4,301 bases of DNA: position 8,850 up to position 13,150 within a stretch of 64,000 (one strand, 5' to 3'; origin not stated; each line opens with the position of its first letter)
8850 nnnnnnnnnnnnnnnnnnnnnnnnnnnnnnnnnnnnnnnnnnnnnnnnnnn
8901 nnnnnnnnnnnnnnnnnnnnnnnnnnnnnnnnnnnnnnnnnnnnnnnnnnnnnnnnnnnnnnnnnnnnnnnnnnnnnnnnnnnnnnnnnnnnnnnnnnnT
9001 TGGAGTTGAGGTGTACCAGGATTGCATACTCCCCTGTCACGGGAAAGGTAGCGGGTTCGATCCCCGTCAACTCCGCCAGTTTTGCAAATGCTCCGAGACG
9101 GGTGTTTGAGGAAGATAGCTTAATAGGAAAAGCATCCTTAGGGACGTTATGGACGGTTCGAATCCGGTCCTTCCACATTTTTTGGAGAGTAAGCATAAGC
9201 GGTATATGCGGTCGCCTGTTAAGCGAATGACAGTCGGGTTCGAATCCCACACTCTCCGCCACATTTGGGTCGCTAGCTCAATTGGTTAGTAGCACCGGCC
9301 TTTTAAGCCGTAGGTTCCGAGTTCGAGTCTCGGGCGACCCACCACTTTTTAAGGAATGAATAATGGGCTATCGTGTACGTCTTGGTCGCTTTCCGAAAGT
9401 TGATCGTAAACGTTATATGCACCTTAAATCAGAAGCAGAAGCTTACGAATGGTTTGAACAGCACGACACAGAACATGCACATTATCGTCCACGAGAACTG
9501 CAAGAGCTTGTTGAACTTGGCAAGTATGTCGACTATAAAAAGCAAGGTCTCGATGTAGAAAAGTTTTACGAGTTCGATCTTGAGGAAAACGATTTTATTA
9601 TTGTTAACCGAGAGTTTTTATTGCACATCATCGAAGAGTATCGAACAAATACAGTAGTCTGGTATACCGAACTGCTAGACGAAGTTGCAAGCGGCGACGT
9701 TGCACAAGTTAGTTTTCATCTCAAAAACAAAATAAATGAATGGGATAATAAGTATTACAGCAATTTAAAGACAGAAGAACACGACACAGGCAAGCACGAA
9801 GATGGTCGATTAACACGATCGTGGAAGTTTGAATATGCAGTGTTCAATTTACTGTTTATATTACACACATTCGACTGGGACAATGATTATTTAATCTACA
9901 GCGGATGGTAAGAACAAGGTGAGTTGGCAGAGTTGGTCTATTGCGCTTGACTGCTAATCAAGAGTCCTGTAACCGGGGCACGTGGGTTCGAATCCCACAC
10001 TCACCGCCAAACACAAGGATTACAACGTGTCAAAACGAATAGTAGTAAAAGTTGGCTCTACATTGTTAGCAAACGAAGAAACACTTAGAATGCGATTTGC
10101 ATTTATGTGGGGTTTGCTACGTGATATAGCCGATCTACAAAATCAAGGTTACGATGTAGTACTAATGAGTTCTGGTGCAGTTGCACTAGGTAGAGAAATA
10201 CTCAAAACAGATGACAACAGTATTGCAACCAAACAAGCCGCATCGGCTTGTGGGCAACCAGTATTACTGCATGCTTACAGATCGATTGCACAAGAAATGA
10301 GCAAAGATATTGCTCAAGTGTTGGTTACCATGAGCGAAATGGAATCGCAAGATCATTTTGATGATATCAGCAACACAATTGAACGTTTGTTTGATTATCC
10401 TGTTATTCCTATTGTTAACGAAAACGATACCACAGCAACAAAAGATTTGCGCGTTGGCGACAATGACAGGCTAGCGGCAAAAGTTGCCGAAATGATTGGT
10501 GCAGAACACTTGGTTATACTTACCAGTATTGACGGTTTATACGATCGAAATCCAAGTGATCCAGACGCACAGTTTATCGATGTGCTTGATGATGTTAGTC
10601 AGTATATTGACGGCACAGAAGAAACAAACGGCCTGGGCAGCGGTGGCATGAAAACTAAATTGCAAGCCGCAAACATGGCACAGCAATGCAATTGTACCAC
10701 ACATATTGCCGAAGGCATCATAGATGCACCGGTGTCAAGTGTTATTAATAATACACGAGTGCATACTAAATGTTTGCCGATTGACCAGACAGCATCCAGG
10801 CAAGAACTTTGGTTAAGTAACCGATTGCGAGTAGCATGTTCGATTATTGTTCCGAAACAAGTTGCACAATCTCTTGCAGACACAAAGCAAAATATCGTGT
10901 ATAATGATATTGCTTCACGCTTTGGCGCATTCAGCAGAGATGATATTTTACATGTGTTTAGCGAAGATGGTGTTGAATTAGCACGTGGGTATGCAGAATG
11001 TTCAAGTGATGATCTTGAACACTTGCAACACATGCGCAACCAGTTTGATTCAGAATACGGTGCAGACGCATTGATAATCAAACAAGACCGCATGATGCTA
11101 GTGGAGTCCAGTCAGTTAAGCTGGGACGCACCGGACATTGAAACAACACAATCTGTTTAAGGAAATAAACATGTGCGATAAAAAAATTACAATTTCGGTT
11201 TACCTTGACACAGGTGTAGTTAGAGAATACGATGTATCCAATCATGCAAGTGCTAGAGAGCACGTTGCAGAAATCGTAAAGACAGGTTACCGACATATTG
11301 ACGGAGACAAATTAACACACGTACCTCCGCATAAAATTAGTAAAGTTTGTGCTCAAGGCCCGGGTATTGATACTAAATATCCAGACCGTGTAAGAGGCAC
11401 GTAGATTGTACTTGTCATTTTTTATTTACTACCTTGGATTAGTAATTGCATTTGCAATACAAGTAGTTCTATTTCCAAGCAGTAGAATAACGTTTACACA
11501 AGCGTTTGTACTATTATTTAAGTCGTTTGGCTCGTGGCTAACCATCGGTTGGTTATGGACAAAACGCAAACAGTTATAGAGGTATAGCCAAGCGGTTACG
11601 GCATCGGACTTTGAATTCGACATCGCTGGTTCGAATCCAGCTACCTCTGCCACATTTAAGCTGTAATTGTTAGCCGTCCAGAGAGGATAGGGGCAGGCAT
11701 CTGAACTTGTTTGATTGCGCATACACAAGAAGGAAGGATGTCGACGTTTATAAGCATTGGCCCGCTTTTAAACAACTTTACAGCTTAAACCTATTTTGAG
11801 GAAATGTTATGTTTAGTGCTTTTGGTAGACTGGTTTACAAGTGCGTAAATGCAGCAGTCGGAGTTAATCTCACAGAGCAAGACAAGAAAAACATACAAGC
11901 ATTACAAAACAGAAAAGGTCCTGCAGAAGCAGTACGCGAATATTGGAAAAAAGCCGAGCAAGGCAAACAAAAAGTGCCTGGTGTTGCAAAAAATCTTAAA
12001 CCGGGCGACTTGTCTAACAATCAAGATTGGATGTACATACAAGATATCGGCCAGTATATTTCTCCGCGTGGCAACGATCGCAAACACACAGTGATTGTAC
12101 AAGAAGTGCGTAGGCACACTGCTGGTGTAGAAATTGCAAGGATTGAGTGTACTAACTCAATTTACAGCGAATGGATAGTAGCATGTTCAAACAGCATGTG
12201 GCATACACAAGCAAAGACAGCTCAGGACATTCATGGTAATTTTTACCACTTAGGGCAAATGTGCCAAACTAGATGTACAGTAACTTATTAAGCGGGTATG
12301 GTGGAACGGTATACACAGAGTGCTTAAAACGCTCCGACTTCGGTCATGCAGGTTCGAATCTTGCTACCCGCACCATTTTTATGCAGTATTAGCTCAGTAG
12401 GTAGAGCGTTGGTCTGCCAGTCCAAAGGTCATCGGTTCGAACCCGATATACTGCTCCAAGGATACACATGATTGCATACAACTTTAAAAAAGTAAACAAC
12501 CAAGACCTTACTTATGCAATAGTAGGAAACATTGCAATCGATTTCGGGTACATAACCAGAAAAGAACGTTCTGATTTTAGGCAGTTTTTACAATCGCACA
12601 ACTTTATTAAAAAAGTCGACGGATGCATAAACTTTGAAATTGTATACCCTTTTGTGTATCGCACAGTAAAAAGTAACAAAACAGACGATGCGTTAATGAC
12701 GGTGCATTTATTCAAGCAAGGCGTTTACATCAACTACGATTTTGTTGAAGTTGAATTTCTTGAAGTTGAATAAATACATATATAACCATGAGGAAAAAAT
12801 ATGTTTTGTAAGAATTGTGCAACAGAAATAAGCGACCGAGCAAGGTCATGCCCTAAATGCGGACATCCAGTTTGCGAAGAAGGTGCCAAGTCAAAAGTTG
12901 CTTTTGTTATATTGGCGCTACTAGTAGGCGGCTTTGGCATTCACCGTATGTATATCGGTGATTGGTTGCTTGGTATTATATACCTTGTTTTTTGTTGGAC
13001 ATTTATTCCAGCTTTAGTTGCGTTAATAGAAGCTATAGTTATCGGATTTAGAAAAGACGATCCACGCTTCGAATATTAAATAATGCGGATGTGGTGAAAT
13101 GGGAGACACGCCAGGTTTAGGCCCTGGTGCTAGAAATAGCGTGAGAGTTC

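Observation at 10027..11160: Phage-encoded ProB-like glutamate 5-kinase with PUA domain embedded in the tRNA array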

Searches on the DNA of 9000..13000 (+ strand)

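Call 8: search_dna_similar(query=window:9000-13000:+, collection=phages, mode=near, max_rows=20)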
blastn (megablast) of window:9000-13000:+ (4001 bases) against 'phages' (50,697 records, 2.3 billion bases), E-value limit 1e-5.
No match.

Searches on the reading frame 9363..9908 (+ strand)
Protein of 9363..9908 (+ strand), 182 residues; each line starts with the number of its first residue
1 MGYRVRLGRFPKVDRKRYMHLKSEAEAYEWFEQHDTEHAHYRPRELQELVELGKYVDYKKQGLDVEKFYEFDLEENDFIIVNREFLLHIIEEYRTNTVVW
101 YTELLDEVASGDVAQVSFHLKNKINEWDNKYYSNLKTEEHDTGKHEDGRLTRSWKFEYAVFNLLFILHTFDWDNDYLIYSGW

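Call 16: search_protein_families(library=pfam, proteins=[window:9363-9908:+], max_evalue=0.01)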
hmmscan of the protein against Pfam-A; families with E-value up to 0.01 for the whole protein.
window:9363-9908:+ (182 aa): 1 family
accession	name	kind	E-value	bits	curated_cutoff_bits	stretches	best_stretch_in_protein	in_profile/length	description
PF11325.14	DUF3127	-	0.0085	16.7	27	0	82-136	24-80/85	Domain of unknown function (DUF3127)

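Call 70: search_protein_families(library=phrogs, proteins=[window:9363-9908:+], max_evalue=0.01)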
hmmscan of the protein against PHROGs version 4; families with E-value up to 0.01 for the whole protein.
window:9363-9908:+ (182 aa): 0 families
